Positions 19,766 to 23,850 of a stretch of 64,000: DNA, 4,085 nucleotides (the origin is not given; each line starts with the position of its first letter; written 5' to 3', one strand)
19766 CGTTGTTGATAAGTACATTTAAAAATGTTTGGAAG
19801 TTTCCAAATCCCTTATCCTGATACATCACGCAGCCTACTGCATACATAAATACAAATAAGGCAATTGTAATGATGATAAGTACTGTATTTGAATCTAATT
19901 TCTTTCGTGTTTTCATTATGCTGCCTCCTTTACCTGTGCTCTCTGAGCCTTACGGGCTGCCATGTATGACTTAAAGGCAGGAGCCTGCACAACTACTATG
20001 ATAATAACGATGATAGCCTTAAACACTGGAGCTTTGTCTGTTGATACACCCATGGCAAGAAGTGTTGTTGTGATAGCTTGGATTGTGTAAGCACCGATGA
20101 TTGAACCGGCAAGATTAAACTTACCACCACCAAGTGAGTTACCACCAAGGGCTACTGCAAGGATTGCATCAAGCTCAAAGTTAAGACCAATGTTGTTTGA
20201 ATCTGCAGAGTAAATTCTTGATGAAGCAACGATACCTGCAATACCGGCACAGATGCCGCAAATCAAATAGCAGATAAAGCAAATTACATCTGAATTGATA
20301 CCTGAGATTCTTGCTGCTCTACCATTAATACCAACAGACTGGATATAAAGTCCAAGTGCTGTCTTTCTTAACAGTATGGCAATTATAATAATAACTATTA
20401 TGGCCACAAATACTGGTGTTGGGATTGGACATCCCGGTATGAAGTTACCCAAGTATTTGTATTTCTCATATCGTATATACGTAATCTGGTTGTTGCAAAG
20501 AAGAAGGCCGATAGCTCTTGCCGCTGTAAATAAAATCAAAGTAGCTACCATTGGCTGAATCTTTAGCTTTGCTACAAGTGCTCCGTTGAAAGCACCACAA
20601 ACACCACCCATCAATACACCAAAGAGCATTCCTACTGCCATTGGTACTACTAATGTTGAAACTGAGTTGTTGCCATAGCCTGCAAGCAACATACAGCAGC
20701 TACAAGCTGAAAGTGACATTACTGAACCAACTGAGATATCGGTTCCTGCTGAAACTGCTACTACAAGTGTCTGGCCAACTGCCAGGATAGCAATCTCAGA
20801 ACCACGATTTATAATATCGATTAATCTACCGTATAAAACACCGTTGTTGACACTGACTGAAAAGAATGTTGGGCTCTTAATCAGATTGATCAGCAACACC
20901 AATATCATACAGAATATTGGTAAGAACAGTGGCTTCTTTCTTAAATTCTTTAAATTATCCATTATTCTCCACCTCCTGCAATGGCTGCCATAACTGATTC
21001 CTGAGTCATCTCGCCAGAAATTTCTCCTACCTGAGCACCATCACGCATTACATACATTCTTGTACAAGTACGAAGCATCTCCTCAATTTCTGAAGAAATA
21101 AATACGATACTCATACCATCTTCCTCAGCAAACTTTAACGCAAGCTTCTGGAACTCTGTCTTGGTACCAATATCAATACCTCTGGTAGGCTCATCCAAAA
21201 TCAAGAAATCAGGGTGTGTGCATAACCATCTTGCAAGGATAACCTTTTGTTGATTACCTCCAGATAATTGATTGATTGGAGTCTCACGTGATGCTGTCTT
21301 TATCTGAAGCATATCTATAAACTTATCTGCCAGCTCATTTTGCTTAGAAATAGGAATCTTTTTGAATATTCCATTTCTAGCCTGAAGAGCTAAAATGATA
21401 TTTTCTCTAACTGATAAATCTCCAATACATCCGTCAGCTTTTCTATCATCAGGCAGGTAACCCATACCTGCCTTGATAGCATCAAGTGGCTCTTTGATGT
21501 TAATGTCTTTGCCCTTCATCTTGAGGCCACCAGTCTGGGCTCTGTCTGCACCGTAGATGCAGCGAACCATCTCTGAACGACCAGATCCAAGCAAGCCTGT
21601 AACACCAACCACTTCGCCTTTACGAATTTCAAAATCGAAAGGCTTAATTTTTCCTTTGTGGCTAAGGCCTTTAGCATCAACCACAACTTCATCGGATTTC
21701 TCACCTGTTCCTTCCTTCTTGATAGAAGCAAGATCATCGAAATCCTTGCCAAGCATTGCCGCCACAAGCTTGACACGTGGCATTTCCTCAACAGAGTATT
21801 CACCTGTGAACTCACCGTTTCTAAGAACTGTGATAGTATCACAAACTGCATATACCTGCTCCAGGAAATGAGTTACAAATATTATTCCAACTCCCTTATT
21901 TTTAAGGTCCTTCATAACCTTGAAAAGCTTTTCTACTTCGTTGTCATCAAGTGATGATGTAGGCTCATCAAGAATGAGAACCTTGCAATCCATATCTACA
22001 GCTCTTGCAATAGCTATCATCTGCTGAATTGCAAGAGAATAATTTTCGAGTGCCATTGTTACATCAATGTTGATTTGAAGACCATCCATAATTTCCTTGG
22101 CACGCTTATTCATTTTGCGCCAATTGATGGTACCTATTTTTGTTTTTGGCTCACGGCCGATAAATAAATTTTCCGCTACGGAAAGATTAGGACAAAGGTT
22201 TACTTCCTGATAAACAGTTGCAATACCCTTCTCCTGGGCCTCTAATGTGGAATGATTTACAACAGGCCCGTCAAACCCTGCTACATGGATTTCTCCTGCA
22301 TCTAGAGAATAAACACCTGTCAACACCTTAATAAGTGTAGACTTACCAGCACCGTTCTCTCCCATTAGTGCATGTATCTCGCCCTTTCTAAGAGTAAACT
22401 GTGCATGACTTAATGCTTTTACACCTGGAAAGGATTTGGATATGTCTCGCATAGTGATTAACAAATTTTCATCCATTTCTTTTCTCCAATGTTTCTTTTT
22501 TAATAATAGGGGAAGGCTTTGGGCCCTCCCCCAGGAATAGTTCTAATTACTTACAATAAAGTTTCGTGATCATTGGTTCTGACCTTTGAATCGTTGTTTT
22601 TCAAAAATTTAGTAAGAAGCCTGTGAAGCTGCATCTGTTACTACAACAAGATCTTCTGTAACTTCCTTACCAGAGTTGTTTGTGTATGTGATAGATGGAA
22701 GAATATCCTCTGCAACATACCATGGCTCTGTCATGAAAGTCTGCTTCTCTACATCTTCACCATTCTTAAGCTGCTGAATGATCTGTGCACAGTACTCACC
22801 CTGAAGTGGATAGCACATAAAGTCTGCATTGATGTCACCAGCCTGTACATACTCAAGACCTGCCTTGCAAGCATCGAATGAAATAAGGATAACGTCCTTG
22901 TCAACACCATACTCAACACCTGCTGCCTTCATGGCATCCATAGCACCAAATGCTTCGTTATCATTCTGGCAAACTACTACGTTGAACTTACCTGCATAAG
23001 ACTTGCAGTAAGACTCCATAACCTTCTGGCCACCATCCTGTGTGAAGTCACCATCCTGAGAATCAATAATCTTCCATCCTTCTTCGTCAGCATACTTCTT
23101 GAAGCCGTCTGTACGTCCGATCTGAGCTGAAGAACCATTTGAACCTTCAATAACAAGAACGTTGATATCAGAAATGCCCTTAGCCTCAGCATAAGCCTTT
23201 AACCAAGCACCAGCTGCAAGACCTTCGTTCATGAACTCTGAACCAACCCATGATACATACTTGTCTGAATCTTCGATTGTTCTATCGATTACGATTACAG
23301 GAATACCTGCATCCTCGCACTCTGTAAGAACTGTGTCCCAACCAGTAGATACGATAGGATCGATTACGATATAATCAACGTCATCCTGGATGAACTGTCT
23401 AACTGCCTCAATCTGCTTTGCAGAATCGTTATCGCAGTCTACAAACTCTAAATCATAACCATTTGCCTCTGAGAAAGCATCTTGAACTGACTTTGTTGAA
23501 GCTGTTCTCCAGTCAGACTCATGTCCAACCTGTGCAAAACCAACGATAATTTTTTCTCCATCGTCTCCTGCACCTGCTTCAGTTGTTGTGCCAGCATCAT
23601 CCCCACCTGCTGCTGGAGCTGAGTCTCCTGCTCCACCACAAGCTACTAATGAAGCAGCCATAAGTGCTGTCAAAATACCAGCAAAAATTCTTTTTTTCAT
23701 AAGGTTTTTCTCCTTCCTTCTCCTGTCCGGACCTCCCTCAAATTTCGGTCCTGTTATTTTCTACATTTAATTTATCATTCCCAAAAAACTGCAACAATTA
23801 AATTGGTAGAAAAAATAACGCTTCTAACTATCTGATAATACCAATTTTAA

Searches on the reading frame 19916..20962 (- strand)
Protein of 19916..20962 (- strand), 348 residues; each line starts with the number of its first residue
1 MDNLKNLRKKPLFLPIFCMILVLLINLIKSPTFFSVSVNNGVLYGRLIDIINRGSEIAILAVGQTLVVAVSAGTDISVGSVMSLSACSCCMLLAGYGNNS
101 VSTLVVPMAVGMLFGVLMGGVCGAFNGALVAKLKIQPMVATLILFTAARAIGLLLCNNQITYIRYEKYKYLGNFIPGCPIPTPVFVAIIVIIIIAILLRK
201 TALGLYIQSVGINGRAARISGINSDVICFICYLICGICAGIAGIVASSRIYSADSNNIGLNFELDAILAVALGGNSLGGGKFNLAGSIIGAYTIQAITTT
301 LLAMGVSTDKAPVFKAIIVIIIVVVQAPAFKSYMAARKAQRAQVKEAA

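Call 6: search_protein_families(library=pfam, max_evalue=0.01, proteins=[window:19916-20962:-])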
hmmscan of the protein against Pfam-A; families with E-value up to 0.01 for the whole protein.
window:19916-20962:- (348 aa): 1 family
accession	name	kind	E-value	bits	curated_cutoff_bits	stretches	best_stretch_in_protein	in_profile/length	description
PF02653.21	BPD_transp_2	-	2.5e-41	142.1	26.8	1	48-322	3-268/269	Branched-chain amino acid transport system / permease component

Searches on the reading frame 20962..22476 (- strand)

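Call 6: search_protein_families(library=pfam, max_evalue=0.01, proteins=[window:20962-22476:-])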
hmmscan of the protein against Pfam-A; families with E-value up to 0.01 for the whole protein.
window:20962-22476:- (504 aa): 8 families
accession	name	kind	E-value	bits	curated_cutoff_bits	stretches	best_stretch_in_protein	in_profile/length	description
PF00005.33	ABC_tran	-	1.4e-55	188.1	25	2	23-174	2-137/137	ABC transporter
PF13304.12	AAA_21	-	1e-11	45.9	27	1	139-203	231-298/304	AAA domain, putative AbiEii toxin, Type IV TA system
PF02463.25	SMC_N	-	6.1e-06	26.3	40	1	30-214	22-207/220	RecF/RecN/SMC N terminal domain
PF13555.12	AAA_29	-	0.00013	22.1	27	1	26-49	16-39/61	P-loop containing region of AAA domain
PF03193.22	RsgA_GTPase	-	0.00023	21.4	30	1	29-64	104-138/174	RsgA GTPase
PF13558.12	SbcC_Walker_B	-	0.0023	18.6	27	0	148-189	48-89/90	SbcC/RAD50-like, Walker B motif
PF13166.12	AAA_13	-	0.0039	16.4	36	0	165-203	528-569/713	AAA domain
PF02367.23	TsaE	-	0.007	16.8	26.6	0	28-55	17-44/128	Threonylcarbamoyl adenosine biosynthesis protein TsaE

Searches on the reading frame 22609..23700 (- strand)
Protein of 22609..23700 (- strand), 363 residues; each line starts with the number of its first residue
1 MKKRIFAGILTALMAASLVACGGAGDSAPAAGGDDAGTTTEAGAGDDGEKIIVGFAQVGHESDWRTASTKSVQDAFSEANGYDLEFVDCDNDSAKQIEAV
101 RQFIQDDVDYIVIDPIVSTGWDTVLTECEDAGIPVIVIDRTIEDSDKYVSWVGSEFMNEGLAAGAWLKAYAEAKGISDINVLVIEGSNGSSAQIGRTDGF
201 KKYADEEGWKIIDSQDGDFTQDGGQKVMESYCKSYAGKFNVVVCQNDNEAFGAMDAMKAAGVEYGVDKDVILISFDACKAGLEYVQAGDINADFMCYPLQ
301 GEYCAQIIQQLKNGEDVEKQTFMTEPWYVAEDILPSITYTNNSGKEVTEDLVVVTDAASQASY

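Call 6: search_protein_families(library=pfam, max_evalue=0.01, proteins=[window:22609-23700:-])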
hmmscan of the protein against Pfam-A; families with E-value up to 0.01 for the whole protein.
window:22609-23700:- (363 aa): 3 families
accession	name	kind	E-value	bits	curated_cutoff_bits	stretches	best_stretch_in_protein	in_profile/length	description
PF13407.12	Peripla_BP_4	-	9e-42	143.8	35.1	1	54-315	2-257/258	Periplasmic binding protein domain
PF00532.27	Peripla_BP_1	-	6.2e-13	49.3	22.2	1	78-272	28-216/281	Periplasmic binding proteins and sugar binding domain of LacI family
PF13377.12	Peripla_BP_3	-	0.00029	21.4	26.5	1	173-278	6-113/167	Periplasmic binding protein-like domain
